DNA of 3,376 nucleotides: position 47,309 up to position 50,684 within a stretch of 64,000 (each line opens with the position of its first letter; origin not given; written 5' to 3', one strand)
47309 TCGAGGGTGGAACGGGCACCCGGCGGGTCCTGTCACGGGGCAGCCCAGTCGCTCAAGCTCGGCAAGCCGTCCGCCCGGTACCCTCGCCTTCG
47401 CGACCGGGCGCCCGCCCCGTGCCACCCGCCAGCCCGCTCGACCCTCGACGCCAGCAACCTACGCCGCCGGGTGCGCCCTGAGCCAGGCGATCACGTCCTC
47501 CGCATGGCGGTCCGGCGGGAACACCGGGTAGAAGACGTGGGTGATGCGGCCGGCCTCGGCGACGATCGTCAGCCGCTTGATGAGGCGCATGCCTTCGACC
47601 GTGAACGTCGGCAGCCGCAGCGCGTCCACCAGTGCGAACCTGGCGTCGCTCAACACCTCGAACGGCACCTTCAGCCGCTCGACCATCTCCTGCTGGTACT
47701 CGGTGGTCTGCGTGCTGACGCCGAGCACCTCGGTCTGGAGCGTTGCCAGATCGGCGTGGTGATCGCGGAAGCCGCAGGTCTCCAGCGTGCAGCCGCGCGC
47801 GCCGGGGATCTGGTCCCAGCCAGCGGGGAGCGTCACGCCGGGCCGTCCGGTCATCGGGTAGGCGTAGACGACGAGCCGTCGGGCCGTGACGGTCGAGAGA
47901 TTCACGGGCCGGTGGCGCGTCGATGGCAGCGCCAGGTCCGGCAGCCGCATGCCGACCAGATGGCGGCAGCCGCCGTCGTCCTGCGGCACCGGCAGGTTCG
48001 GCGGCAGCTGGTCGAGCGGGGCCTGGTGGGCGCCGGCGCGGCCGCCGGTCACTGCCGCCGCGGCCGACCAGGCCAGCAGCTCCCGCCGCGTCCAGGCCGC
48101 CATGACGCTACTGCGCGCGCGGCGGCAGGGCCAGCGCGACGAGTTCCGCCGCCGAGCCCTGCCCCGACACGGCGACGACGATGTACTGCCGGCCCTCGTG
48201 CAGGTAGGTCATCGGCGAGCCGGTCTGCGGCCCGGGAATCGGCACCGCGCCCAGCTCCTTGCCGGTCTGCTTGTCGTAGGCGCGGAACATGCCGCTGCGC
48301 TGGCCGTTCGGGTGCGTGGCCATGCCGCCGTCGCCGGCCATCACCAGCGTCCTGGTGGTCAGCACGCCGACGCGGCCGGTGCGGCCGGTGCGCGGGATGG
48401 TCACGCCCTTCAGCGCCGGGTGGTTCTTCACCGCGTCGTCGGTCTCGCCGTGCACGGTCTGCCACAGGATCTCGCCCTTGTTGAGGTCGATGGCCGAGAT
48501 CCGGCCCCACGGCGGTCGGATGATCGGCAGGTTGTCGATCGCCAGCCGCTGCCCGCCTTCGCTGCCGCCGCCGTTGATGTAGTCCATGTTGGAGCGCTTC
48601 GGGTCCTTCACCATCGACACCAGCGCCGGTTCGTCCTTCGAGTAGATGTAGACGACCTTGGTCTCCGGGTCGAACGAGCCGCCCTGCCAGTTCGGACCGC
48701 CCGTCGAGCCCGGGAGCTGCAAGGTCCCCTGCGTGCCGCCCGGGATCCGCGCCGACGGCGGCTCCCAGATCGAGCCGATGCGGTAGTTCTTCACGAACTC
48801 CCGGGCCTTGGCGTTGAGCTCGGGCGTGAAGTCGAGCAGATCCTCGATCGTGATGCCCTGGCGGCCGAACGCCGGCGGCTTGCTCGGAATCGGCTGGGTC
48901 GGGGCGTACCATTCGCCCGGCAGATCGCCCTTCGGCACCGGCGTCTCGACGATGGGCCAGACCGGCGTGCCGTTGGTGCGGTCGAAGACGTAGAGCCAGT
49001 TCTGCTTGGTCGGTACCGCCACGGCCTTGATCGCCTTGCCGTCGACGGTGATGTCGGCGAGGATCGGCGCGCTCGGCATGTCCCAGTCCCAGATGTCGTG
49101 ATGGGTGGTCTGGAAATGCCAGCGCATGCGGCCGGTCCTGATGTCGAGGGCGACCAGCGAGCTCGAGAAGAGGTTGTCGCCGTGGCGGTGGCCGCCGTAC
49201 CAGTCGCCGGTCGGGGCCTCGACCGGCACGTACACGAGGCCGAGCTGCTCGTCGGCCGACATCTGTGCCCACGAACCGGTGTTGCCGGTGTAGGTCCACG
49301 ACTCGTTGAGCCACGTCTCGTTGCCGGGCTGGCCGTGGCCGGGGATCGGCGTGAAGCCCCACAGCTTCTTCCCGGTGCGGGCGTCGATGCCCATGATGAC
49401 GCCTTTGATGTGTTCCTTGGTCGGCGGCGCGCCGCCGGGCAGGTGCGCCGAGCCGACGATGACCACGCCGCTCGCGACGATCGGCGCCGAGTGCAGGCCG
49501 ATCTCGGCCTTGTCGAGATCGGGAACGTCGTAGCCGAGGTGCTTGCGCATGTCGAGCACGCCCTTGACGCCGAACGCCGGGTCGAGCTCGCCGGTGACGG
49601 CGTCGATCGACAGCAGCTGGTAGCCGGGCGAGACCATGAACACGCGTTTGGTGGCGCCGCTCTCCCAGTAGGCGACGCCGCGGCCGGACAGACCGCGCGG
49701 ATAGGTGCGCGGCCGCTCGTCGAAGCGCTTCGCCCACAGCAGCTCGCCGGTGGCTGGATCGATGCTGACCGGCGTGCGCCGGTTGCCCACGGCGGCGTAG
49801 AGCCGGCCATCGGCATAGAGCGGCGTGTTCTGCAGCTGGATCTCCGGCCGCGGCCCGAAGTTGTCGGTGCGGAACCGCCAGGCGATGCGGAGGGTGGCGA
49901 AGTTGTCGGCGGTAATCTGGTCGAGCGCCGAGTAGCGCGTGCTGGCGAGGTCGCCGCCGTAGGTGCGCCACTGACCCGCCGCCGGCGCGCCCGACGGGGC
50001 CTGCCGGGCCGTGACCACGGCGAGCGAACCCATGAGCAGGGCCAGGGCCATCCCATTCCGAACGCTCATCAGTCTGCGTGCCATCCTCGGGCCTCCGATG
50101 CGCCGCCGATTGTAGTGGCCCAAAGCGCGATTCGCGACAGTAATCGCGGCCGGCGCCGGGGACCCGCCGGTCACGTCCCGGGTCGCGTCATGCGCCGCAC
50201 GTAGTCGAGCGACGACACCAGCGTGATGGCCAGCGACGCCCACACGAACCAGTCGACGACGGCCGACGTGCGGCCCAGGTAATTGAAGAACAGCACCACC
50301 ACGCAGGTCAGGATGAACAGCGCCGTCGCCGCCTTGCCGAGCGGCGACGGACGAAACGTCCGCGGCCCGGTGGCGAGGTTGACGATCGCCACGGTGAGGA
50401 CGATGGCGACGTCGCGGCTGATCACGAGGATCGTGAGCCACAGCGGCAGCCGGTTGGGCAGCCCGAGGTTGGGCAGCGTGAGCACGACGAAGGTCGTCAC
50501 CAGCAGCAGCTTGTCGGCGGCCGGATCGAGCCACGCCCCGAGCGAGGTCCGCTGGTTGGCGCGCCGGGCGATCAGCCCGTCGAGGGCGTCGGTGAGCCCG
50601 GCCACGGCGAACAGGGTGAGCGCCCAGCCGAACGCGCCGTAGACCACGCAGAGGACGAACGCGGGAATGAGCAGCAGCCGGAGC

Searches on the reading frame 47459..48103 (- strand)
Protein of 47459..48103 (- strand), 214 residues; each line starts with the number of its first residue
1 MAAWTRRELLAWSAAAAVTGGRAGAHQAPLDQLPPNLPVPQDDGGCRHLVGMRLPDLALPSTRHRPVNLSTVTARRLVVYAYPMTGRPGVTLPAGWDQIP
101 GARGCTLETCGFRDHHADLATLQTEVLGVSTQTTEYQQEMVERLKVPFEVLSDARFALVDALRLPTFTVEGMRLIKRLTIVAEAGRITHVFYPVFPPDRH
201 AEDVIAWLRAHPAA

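Call 60: find_encoding_contigs(protein=window:47459-48103:-, flank=10000, max_places=4)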
Protein window:47459-48103:- (214 aa): 1 contig read that carries it; 1 place shown.
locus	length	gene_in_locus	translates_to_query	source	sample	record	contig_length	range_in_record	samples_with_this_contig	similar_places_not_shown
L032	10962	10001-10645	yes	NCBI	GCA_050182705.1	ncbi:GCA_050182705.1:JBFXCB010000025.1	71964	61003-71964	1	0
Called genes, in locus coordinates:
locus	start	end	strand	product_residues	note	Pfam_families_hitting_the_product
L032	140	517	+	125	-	PF04519:Bactofilin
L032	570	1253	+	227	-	-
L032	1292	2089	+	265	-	PF01887:SAM_HAT_N, PF20257:SAM_HAT_C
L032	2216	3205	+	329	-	PF03320:FBPase_glpX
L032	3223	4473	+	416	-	PF07690:MFS_1, PF00083:Sugar_tr, PF12832:MFS_1_like (weak), PF05977:MFS_3 (weak), PF07690:MFS_1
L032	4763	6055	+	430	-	PF13167:GTP-bdg_N, PF16360:GTP-bdg_M, PF02421:FeoB_N, PF01926:MMR_HSR1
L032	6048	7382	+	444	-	PF07719:TPR_2 (faint), PF13428:TPR_14 (faint), PF00515:TPR_1 (faint), PF13424:TPR_12 (faint), PF13414:TPR_11 (faint), PF13432:TPR_16 (weak), PF14559:TPR_19 (weak), PF13432:TPR_16 (weak), +2 more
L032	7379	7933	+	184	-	PF01066:CDP-OH_P_transf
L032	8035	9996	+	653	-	PF01011:PQQ, PF13360:PQQ_2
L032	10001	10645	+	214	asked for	PF08534:Redoxin, PF00578:AhpC-TSA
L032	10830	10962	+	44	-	PF22751:DUF488-N3a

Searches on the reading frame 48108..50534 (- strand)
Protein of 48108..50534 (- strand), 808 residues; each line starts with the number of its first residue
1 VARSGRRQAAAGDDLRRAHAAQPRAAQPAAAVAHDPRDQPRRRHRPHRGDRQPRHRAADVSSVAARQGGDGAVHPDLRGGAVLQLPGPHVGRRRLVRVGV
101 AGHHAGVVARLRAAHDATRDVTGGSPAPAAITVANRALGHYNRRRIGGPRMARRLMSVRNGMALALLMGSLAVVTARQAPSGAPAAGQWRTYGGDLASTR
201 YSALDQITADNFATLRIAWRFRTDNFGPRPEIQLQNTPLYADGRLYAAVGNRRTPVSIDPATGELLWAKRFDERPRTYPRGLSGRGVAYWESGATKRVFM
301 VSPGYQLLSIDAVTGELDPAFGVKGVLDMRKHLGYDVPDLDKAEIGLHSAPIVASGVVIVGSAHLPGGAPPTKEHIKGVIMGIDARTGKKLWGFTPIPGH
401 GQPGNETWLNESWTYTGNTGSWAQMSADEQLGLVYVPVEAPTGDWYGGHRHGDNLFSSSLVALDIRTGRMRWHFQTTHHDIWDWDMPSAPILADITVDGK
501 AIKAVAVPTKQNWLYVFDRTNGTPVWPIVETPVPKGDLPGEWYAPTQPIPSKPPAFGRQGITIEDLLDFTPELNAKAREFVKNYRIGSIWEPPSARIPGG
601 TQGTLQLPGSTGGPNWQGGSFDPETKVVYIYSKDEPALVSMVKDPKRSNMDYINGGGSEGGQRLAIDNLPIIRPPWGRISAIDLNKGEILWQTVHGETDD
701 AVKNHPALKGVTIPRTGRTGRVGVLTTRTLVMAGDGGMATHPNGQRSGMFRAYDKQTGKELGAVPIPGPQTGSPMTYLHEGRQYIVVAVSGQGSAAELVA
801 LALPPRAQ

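Call 28: find_encoding_contigs(protein=window:48108-50534:-, flank=10000, max_places=6)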
Protein window:48108-50534:- (808 aa): no gene with exactly this product is on record in the collection.
